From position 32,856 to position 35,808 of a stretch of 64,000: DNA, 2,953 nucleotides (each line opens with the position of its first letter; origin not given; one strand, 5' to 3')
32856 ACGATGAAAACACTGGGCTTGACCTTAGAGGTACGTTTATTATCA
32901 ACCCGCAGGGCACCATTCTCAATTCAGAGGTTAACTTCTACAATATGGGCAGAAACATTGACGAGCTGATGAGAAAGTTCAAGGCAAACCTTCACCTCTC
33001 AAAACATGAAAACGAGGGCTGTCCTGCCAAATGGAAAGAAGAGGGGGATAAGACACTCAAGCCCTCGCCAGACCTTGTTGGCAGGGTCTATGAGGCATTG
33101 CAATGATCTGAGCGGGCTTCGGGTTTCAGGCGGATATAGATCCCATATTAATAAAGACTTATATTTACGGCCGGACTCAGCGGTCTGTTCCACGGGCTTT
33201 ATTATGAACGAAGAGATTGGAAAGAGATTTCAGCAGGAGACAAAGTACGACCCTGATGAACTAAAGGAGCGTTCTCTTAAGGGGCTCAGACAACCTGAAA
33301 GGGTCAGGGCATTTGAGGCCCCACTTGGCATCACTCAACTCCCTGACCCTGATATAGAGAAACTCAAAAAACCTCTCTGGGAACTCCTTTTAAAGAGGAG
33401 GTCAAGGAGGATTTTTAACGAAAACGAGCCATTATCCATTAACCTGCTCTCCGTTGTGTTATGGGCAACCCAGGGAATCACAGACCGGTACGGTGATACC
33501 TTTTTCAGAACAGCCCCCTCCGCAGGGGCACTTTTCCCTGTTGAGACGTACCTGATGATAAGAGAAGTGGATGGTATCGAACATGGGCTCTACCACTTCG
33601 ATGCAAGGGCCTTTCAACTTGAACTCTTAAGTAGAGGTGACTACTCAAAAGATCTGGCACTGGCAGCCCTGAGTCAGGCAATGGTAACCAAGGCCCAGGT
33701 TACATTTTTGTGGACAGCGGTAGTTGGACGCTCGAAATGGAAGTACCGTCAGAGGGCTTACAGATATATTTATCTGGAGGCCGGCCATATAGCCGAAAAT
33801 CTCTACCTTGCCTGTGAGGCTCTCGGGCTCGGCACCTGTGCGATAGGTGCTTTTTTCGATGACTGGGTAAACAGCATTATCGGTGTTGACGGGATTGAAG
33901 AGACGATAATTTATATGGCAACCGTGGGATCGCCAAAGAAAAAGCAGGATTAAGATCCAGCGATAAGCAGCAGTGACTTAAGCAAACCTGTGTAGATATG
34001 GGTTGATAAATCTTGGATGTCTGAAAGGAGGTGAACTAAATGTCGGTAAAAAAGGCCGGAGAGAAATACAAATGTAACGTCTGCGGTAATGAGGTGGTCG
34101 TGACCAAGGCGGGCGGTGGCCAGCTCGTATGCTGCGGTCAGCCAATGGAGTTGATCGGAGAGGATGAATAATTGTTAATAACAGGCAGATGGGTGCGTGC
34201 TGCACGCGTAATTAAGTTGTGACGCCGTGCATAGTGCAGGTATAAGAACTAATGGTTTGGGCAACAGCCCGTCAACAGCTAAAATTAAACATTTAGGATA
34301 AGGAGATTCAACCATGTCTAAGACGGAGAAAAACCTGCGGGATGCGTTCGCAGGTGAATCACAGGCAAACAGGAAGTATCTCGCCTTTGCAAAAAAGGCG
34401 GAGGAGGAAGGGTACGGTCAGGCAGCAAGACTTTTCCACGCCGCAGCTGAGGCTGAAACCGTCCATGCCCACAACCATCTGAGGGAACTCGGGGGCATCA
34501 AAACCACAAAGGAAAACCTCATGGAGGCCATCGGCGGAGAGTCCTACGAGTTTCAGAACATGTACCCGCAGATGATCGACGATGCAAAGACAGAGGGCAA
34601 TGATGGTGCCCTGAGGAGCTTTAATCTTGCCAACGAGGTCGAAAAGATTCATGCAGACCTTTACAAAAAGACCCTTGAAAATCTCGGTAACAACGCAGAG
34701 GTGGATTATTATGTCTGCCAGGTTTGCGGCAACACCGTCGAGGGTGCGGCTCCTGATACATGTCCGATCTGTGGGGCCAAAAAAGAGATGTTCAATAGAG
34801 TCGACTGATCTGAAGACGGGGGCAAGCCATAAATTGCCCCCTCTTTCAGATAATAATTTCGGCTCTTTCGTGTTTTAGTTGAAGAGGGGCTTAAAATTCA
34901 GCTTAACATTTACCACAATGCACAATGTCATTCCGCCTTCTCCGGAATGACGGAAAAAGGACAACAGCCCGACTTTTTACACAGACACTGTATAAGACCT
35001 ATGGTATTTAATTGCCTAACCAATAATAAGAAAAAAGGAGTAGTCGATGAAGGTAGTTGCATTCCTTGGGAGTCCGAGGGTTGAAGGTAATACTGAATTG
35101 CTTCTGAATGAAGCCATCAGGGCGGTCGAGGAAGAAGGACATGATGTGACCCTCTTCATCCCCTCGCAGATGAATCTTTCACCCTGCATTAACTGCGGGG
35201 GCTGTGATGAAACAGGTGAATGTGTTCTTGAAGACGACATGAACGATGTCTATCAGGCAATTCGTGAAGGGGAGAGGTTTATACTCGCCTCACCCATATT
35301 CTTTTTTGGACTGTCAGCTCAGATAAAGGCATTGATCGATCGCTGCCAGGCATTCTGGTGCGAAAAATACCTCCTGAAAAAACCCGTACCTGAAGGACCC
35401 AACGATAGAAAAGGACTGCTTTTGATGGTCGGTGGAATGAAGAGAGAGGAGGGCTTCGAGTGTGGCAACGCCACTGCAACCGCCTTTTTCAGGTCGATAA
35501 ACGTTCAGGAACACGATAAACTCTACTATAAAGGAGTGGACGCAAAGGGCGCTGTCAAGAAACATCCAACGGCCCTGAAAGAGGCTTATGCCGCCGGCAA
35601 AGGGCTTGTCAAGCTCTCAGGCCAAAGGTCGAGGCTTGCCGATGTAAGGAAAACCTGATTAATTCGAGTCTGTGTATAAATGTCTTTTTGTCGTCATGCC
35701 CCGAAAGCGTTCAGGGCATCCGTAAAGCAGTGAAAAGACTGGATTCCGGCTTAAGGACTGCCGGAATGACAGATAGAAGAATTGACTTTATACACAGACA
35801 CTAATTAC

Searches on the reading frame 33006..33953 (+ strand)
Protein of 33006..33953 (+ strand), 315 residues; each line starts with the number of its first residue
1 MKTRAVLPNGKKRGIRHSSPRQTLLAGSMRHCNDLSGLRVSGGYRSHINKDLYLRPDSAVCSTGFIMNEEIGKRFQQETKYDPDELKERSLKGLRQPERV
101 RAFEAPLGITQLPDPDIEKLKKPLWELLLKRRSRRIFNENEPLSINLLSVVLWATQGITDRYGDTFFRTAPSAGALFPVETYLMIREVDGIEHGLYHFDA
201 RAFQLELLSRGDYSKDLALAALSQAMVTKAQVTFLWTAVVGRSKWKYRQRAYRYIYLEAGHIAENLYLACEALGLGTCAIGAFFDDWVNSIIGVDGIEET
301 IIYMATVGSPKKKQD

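Call 29: search_protein_families(library=pfam, proteins=[window:33006-33953:+], max_evalue=0.00001)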
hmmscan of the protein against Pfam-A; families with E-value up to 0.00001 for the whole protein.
window:33006-33953:+ (315 aa): 1 family
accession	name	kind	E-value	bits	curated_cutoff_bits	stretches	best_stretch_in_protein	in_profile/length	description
PF00881.29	Nitroreductase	-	4.8e-25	89.1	23.5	1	129-308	2-166/167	Nitroreductase family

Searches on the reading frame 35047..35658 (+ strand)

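Call 29: search_protein_families(library=pfam, proteins=[window:35047-35658:+], max_evalue=0.00001)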
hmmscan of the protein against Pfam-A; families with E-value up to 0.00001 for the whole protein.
window:35047-35658:+ (203 aa): 2 families
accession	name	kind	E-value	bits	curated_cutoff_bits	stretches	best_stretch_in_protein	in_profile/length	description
PF03358.20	FMN_red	-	1.5e-21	77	24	1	1-130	1-116/152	NADPH-dependent FMN reductase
PF02525.22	Flavodoxin_2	-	1.8e-06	28.2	27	1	1-177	1-190/198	Flavodoxin-like fold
